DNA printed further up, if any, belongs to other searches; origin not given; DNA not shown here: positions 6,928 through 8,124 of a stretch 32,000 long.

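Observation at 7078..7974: Two-TM CARF protein: candidate membrane-acting cOA effector distinct from known Cam1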

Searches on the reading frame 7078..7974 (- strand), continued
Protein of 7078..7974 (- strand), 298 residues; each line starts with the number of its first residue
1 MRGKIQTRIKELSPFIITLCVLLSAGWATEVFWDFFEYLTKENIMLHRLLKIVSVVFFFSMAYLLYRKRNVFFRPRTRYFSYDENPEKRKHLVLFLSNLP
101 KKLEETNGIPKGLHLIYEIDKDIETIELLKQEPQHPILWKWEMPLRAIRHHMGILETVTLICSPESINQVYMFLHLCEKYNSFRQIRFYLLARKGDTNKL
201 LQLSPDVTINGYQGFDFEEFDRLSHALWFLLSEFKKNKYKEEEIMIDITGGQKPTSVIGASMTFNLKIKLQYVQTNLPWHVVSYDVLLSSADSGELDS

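Call 32: search_solved_structures(query=A2, max_evalue=10, show_alignments=5)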
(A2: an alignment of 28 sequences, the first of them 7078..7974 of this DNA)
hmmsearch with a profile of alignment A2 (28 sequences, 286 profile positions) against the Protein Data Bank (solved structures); distinct sequences matched with E-value up to 10: 19.
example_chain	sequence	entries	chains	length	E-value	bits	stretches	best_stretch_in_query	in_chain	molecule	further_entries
7yhl_A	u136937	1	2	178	0.00067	22.4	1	197-260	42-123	CRISPR system ring nuclease SSO2081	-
8htw_A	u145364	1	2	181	0.00067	22.4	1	197-260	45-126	CRISPR system ring nuclease SSO2081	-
7ygh_A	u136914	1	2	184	0.00071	22.4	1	180-260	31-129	CRISPR system ring nuclease SSO2081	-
7ygl_A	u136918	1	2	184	0.00075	22.3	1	197-260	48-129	CRISPR system ring nuclease SSO2081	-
8t64_A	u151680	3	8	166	0.0014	21.3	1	219-279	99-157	Cam1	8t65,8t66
7z55_AAA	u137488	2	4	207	0.0047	19.7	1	221-260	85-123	CRISPR-associated protein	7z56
7wkh_A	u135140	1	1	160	0.058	16.1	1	111-157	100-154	Interferon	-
3qyf_A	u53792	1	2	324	0.61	12.7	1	159-264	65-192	CRISPR-ASSOCIATED PROTEIN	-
9seh_A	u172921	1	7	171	0.84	12.3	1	20-71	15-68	Small-conductance mechanosensitive channel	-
9llg_M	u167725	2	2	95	1.3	11.6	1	19-74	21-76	De novo designed negative allosteric GPCR exoframe modulator targeting TM5/6/7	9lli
8hf2_A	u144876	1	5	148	1.4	11.6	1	18-77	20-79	PRA1 family protein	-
9sdg_A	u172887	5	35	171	1.4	11.6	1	20-71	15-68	Small-conductance mechanosensitive channel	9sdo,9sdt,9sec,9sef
9sdb_A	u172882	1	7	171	1.4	11.5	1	20-71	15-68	Small-conductance mechanosensitive channel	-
9sed_A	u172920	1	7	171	2.2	10.9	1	20-71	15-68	Small-conductance mechanosensitive channel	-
7khm_A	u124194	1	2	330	3.6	10.2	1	8-83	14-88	Isoform 4 of Palmitoyltransferase ZDHHC20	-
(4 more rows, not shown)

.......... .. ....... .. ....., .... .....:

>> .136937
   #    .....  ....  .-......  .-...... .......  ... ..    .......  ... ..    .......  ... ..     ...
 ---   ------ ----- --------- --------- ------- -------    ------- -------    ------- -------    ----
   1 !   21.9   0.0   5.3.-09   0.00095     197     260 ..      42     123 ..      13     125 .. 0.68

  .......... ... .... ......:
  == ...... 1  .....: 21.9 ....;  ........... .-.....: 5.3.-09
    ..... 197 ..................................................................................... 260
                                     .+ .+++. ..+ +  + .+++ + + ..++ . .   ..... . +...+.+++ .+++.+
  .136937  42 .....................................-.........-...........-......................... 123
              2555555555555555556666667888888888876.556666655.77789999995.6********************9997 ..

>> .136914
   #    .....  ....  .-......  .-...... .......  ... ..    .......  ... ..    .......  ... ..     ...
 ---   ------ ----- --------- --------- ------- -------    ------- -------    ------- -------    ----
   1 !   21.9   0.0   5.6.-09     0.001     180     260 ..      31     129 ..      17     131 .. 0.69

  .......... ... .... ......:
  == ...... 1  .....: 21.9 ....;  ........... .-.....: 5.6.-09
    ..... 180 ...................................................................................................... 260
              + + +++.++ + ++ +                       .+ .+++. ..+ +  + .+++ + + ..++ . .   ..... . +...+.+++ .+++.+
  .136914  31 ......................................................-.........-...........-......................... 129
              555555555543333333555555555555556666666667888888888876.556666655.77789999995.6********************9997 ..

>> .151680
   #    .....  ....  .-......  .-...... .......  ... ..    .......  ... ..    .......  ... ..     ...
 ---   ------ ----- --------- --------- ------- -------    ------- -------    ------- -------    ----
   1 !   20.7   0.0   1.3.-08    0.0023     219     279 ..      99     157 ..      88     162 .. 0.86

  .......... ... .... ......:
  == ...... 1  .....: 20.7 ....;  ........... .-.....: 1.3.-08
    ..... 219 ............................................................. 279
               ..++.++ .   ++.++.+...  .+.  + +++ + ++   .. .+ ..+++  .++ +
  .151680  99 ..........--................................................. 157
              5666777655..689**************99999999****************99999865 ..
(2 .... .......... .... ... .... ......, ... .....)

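Call 45: search_protein_families(library=padloc, proteins=[L038:38-775:+, L034:9905-10741:+, L045:8486-9337:+, L047:9800-10585:+, L031:9944-10804:+, L055:5683-6669:+], max_evalue=0.001)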
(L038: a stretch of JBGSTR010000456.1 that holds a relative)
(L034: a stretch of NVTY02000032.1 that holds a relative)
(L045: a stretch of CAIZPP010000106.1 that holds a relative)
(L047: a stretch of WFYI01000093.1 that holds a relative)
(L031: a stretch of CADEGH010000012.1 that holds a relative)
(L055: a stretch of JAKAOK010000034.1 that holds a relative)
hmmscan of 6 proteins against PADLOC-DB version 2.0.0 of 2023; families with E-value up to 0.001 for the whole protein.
L038:38-775:+ (246 aa): 5 families
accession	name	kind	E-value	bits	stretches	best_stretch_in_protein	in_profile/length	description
PDLC01947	CARF8--CARF_TM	-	2.3e-62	208.8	1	2-245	24-247/248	-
PDLC01053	Csx1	-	2.8e-41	140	1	2-245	27-211/212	TM+CARF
PDLC01168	CARF_2M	-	2.5e-25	87.5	1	18-244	35-198/200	"CARF, 2 TMs"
PDLC01940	CARF8--CARF_CSX16_TM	-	3.6e-09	34.2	1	88-232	238-378/390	-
PDLC01970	CARF_TM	-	0.0004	18.8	1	135-226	100-157/179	-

L034:9905-10741:+ (279 aa): 13 families
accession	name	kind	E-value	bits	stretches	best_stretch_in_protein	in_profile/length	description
PDLC01053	Csx1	-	6.5e-42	142.1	1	28-276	15-211/212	TM+CARF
PDLC01947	CARF8--CARF_TM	-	1.4e-34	117.8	1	29-276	5-247/248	-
PDLC01168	CARF_2M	-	2.1e-27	94.3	1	23-276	4-199/200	"CARF, 2 TMs"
PDLC01940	CARF8--CARF_CSX16_TM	-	7e-15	53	1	135-264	248-375/390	-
PDLC01970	CARF_TM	-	1.3e-12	46.4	1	15-273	6-169/179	-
PDLC01941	CARF8--CARF_TM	-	3e-12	44.6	1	39-264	22-238/248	-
PDLC01943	CARF8--CARF_TM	-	3e-06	24.9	1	147-263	103-205/229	-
PDLC01031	Csx1/Csm6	-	6e-06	24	1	145-266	16-117/357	CARF+HEPN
PDLC01639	Csx1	-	6.9e-05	20.1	1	215-267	58-104/361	CAS-III; associated_signaling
PDLC01942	CARF8--CARF_TM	-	8.6e-05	20.2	1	215-267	196-249/264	-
PDLC01360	Csx1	-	0.00016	18.9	1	217-267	52-104/365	CAS-III; associated_signaling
PDLC01853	CARF3--CARF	-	0.00017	19.3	1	186-270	43-124/209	-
PDLC01315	Csx1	-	0.00083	16.6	0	203-262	39-94/329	CAS-III; associated_signaling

L045:8486-9337:+ (284 aa): 34 families (the best 25 are shown)
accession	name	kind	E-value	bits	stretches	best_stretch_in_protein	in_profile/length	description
PDLC01053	Csx1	-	1.2e-29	102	1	17-276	17-209/212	TM+CARF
PDLC01168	CARF_2M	-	2e-26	91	1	21-276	17-197/200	"CARF, 2 TMs"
PDLC01940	CARF8--CARF_CSX16_TM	-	5e-22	76.5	1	9-277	122-387/390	-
PDLC01947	CARF8--CARF_TM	-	3.4e-14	51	1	199-268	171-238/248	-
PDLC01639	Csx1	-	3.2e-11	40.9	1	165-264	13-101/361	CAS-III; associated_signaling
PDLC01970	CARF_TM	-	4.6e-11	41.4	1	21-274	14-170/179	-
PDLC01802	CARF1--CARF_HEPN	-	8.8e-11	39.2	1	162-268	23-119/388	-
PDLC01315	Csx1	-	3.2e-10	37.7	1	165-264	13-95/329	CAS-III; associated_signaling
PDLC01360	Csx1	-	3.9e-10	37.3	1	165-263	13-99/365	CAS-III; associated_signaling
PDLC01031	Csx1/Csm6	-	1.3e-08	32.7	1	90-261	3-112/357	CARF+HEPN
PDLC01944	CARF8--CARF_TM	-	1.9e-08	31.9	1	199-264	239-300/339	-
PDLC01941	CARF8--CARF_TM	-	2.4e-08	31.8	1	152-270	131-242/248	-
PDLC01798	CARF1--CARF_HEPN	-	2.6e-08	31.3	1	147-267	11-117/396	-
PDLC01980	CARF_m13--CARF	-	4.4e-08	31.2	1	160-256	25-117/168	-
PDLC01796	CARF1--CARF_HEPN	-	7.2e-08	30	1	160-265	20-133/401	-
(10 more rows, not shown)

L047:9800-10585:+ (262 aa): 21 families
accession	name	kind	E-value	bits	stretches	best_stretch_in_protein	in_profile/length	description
PDLC01053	Csx1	-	2.3e-46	156.6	1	6-256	11-209/212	TM+CARF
PDLC01168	CARF_2M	-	1.1e-35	121.3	1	15-251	4-192/200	"CARF, 2 TMs"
PDLC01947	CARF8--CARF_TM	-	3.9e-33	113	1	20-257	4-246/248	-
PDLC01941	CARF8--CARF_TM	-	9.9e-19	65.8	1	23-249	14-241/248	-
PDLC01970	CARF_TM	-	2.3e-16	58.6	1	16-259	11-173/179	-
PDLC01940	CARF8--CARF_CSX16_TM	-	1.3e-15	55.4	1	115-256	239-384/390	-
PDLC01942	CARF8--CARF_TM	-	4.4e-08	30.9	1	21-249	14-248/264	-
PDLC01944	CARF8--CARF_TM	-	1.2e-06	26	0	11-171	66-207/339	-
PDLC01794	CARF1--CARF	-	2.6e-06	25.3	1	160-234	44-113/168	-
PDLC01880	CARF4--CARF_PDDEXK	-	5.4e-06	23.9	1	136-252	19-122/364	-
PDLC01639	Csx1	-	1.7e-05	22.1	1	147-249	15-105/361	CAS-III; associated_signaling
PDLC01802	CARF1--CARF_HEPN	-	5.3e-05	20.2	1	147-245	28-117/388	-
PDLC01360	Csx1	-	7e-05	20.1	1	147-252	15-107/365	CAS-III; associated_signaling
PDLC01809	CARF1--CARF_HEPN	-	0.00014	19.1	1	151-235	84-166/496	-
PDLC01945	CARF8--CARF_TM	-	0.00047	17.8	0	188-231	160-202/241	-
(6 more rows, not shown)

L031:9944-10804:+ (287 aa): 15 families
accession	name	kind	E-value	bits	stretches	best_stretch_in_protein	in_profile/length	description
PDLC01053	Csx1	-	5e-32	109.8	1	21-280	21-211/212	TM+CARF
PDLC01168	CARF_2M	-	4.9e-27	93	1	40-275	43-194/200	"CARF, 2 TMs"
PDLC01940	CARF8--CARF_CSX16_TM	-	1e-25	88.6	1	144-279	250-387/390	-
PDLC01947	CARF8--CARF_TM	-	9.7e-20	69.2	1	42-279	26-246/248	-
PDLC01970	CARF_TM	-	2.6e-12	45.4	1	49-268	35-161/179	-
PDLC01941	CARF8--CARF_TM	-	1.1e-09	36.3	1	40-267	31-238/248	-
PDLC01798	CARF1--CARF_HEPN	-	5.8e-07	26.8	1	208-265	57-115/396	-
PDLC01031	Csx1/Csm6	-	2e-06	25.5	1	96-265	5-115/357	CARF+HEPN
PDLC01315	Csx1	-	7.9e-06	23.3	1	164-266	14-95/329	CAS-III; associated_signaling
PDLC01802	CARF1--CARF_HEPN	-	4.5e-05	20.4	1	162-267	25-118/388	-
PDLC01360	Csx1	-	8.2e-05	19.8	1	202-266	41-100/365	CAS-III; associated_signaling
PDLC01639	Csx1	-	0.00014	19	1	208-266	45-101/361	CAS-III; associated_signaling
PDLC01897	CARF4--CARF_PDDEXK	-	0.00015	19.2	1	160-276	25-136/369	-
PDLC01819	CARF1--CARF_HEPN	-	0.00017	18.3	1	210-266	120-174/475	-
PDLC01972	CARF_m1--CARF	-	0.00052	18.1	0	201-259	54-110/145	-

L055:5683-6669:+ (329 aa): 31 families (the best 25 are shown)
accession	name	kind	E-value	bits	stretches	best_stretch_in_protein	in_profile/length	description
PDLC01053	Csx1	-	3.6e-22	77.6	1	32-321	20-207/212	TM+CARF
PDLC01168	CARF_2M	-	4e-18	64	1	17-321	3-195/200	"CARF, 2 TMs"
PDLC01947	CARF8--CARF_TM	-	3.7e-16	57.4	1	149-312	106-235/248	-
PDLC01970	CARF_TM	-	1.1e-12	46.6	1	11-315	24-163/179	-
PDLC01940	CARF8--CARF_CSX16_TM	-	2.9e-12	44.3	1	251-317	317-380/390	-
PDLC01941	CARF8--CARF_TM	-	2.4e-09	35.1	1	257-321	183-246/248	-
PDLC01944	CARF8--CARF_TM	-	2.4e-08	31.6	1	140-315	152-304/339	-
PDLC01360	Csx1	-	3.6e-08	30.9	1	234-317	40-105/365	CAS-III; associated_signaling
PDLC01802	CARF1--CARF_HEPN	-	4.1e-07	27.2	1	244-313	58-119/388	-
PDLC01794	CARF1--CARF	-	4.6e-07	27.8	1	244-309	66-120/168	-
PDLC01639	Csx1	-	9e-07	26.3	1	242-313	43-103/361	CAS-III; associated_signaling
PDLC01801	CARF1--CARF_HEPN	-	2.6e-06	24.5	1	256-315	85-141/441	-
PDLC01880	CARF4--CARF_PDDEXK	-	5.6e-06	23.9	1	243-315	52-119/364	-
PDLC01980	CARF_m13--CARF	-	1e-05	23.6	1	237-319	57-132/168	-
PDLC01031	Csx1/Csm6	-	1.9e-05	22.3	1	204-311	55-116/357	CARF+HEPN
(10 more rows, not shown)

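Call 75: search_protein_representatives(alignment_id=A1)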
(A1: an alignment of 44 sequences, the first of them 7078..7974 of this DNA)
Query: 44 sequences, 299 profile positions. Proteins with E-value up to 0.001 (for the whole library): 1515; up to 1e-10: 959; up to 1e-30: 210. The best 150 are listed.
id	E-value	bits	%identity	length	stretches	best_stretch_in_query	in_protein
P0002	8.4e-121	419.4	-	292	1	8-299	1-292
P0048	2.8e-115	401.3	-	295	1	1-299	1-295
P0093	1.4e-113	395.7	-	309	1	7-299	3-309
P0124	1.6e-113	395.5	-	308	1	2-299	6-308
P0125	3.8e-113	394.3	-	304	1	1-299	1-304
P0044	1.7e-112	392.1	-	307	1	5-299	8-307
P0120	1.9e-111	388.7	-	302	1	1-299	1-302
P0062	3.7e-111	387.8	-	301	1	4-299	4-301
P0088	3.7e-111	387.7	-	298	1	3-299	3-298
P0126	6.8e-107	373.7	-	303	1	6-299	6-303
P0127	1.4e-106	372.8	-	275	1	16-289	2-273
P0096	3.3e-106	371.5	-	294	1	10-299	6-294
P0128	1.8e-105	369.1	-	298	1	5-299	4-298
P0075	3.7e-104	364.8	-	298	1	10-299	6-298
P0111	4.9e-103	361.1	-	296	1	5-298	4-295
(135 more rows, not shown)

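Call 77: search_protein_families(library=padloc, alignment_id=A3, max_evalue=0.00001)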
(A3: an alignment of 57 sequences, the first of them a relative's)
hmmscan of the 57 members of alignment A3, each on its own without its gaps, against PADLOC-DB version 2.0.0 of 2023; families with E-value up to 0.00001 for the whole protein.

A. member 1, L001:1222-1713:+ (164 aa): 6 families
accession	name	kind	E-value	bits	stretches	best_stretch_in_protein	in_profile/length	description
PDLC04903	PDC-S09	-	6.1e-13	47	1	3-71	5-72/108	-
PDLC04904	PDC-S09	-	1.4e-07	29.6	1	25-60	26-60/104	-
PDLC04902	PDC-S09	-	4.8e-07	28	1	26-63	23-60/97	-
PDLC04907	PDC-S09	-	6.8e-07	27.4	1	23-60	26-63/114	-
PDLC04906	PDC-S09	-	1e-06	27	1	24-60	24-59/98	-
PDLC04368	PDC-M05A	-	1.9e-06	25.9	1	20-53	103-136/201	-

B. families by the number of members that match (of 57 scanned): 108 families (the first 25 are shown)
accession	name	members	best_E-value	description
PDLC01034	Csx19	8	1.9e-27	core gene (cas11)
PDLC01361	Cmr3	6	2.4e-66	"CAS-III-B,CAS-III-C; effector_G5"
PDLC02090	Cas5_IIId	5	9.8e-130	-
PDLC01024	Cas5_IIId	5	1e-91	"CRISPR-associated RAMP protein, Csx10 family"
PDLC01313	Cas5_IIId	5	5e-76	CAS-III-D; effector_G5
PDLC01420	Cas5_IIId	5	4.8e-72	CAS-III-D; effector_G5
PDLC01025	Cas5_IIId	5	1e-57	Csx10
PDLC02091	Cas5_IIId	5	2.4e-36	-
PDLC02027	Cas2d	5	5.9e-30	-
PDLC01338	Cas2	5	1.2e-28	"CAS-I,CAS-II,CAS-III,CAS-IV,CAS-V,CAS-VI; acquisition_2"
PDLC01443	Cas2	5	1.1e-26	"CAS-I,CAS-II,CAS-III,CAS-IV,CAS-V,CAS-VI; acquisition_2"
PDLC00936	Cas2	5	1.5e-26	Cas2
PDLC01649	Cas2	5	3.1e-26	"CAS-I,CAS-II,CAS-III,CAS-IV,CAS-V,CAS-VI; acquisition_2"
PDLC01251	Cas2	5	1.1e-25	"CAS-I,CAS-II,CAS-III,CAS-IV,CAS-V,CAS-VI; acquisition_2"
PDLC00935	Cas2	5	3.9e-25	CRISPR-associated endonuclease Cas2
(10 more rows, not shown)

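Call 79: find_encoding_contigs(protein=P0001, flank=10000, max_places=4)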
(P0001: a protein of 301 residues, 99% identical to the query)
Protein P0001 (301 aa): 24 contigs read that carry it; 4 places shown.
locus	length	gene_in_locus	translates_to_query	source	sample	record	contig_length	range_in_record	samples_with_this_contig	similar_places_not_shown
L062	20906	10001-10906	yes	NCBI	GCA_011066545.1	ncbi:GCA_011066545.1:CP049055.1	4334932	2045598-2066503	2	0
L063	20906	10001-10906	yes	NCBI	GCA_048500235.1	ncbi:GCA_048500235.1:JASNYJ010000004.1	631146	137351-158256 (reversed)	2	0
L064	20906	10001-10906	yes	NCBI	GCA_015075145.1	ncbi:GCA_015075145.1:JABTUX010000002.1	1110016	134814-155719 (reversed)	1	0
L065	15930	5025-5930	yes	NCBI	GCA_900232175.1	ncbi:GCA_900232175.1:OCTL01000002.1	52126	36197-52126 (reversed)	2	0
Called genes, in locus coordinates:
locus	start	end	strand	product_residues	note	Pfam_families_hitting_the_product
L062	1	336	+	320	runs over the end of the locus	PF27225:AF_1859_N, PF10040:CRISPR_Cas6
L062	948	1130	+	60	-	PF05635:23S_rRNA_IVP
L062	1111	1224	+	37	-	-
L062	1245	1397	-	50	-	-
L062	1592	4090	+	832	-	PF18211:Csm1_B, PF22335:Cas10-Cmr2_palm2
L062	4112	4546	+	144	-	PF03750:Csm2_III-A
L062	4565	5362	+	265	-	PF03787:RAMPs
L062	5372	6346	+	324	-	PF17953:Csm4_C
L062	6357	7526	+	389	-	PF03787:RAMPs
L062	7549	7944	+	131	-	-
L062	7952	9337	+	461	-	PF09659:Cas_Csm6_HEPN, PF09670:Cas_Cas02710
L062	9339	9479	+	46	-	-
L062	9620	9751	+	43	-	-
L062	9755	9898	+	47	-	-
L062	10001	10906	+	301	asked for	-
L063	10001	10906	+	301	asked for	-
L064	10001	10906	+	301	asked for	-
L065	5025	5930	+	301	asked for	-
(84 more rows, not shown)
